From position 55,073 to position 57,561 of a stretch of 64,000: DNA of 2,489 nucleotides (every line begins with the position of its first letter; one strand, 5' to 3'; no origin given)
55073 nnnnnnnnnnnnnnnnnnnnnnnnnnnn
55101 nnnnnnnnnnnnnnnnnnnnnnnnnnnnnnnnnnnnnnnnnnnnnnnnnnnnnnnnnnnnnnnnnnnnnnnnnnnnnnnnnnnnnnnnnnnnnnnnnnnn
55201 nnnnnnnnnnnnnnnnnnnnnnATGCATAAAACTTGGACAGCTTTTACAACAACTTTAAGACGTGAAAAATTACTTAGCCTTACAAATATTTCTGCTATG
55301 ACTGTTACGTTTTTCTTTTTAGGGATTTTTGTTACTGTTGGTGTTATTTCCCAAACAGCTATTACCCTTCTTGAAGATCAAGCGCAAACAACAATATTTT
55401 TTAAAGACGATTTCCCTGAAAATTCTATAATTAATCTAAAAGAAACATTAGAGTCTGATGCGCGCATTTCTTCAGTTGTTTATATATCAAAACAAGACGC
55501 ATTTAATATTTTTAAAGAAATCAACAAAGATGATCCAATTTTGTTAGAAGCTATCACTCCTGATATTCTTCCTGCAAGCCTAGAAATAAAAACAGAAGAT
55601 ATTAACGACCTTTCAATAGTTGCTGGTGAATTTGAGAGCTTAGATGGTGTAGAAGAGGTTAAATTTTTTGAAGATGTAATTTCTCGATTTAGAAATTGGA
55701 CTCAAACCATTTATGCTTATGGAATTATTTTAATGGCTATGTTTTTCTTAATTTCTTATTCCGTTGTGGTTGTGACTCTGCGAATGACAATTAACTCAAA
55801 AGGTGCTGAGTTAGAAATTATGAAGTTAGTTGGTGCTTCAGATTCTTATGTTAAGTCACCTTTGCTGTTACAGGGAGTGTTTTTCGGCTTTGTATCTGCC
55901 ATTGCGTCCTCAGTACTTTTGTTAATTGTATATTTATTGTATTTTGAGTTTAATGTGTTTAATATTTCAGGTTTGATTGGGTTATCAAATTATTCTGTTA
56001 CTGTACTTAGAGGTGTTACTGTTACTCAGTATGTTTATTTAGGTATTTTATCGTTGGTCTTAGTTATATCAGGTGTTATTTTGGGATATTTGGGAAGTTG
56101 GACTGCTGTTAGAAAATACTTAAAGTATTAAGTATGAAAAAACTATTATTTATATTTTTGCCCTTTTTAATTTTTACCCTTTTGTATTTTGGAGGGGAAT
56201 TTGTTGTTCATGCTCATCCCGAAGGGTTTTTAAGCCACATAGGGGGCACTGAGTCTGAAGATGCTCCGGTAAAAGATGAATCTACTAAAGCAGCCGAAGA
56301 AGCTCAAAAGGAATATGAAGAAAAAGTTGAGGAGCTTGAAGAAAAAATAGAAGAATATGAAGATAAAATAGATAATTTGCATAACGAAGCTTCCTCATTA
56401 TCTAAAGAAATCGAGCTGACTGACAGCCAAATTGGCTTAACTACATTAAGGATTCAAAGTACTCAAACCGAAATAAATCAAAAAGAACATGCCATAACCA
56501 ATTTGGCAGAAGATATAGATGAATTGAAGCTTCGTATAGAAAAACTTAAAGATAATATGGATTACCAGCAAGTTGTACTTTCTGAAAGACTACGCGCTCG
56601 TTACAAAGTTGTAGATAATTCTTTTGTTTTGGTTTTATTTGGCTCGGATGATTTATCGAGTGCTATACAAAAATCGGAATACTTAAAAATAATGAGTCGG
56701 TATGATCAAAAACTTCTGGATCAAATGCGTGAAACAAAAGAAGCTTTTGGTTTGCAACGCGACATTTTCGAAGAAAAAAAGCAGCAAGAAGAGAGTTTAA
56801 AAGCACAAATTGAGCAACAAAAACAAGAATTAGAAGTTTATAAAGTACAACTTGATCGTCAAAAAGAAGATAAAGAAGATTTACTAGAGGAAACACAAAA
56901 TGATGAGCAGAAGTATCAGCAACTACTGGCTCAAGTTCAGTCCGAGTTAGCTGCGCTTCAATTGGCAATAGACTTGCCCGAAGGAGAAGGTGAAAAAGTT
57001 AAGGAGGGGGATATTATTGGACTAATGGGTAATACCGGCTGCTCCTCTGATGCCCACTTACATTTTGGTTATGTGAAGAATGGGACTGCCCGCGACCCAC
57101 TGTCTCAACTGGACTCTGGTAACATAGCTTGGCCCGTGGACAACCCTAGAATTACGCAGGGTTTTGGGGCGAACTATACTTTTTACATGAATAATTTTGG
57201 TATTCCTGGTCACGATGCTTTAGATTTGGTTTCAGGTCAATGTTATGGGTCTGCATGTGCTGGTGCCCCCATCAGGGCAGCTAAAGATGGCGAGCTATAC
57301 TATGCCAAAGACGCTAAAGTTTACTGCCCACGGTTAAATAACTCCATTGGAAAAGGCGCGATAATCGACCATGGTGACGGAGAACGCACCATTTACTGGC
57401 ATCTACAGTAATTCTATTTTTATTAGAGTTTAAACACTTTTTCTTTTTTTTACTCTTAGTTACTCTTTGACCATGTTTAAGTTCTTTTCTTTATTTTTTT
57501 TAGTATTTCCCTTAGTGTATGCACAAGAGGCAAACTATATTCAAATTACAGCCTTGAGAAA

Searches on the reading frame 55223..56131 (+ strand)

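Call 76: search_protein_families(library=pfam, proteins=[window:55223-56131:+], max_evalue=0.001)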
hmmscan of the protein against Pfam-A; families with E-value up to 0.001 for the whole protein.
window:55223-56131:+ (302 aa): 2 families
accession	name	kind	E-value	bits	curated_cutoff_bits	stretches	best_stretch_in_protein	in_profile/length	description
PF18075.7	FtsX_ECD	-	4.3e-18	66.1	23.5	1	55-146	2-96/96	FtsX extracellular domain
PF02687.27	FtsX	-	1.3e-05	25.7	25.5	1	168-298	1-118/120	FtsX-like permease C-terminal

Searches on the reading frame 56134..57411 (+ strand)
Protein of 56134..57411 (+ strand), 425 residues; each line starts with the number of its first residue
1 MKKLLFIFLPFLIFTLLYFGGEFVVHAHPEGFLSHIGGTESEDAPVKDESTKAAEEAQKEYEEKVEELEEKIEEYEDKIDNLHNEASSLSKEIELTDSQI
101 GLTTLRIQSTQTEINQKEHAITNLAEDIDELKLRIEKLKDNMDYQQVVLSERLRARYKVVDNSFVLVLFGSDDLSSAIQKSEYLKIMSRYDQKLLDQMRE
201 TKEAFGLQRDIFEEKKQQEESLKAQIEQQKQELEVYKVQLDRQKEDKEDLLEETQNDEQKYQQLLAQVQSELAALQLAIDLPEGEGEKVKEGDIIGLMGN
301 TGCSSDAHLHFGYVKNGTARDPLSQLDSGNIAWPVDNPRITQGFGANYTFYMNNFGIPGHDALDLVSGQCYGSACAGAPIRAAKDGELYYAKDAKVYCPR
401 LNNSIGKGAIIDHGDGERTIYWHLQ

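Call 9: search_protein_families(library=pfam, proteins=[window:56134-57411:+], max_evalue=0.00001)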
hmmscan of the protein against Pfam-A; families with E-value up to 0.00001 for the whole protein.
window:56134-57411:+ (425 aa): 2 families
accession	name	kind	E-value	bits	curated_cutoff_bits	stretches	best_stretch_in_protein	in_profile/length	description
PF01551.29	Peptidase_M23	-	2.6e-15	56.8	28.7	1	285-322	59-96/96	Peptidase family M23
PF24568.1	CC_PcsB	-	4.9e-07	30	27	1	135-204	1-71/75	Peptidoglycan hydrolase PcsB, coiled-coil domain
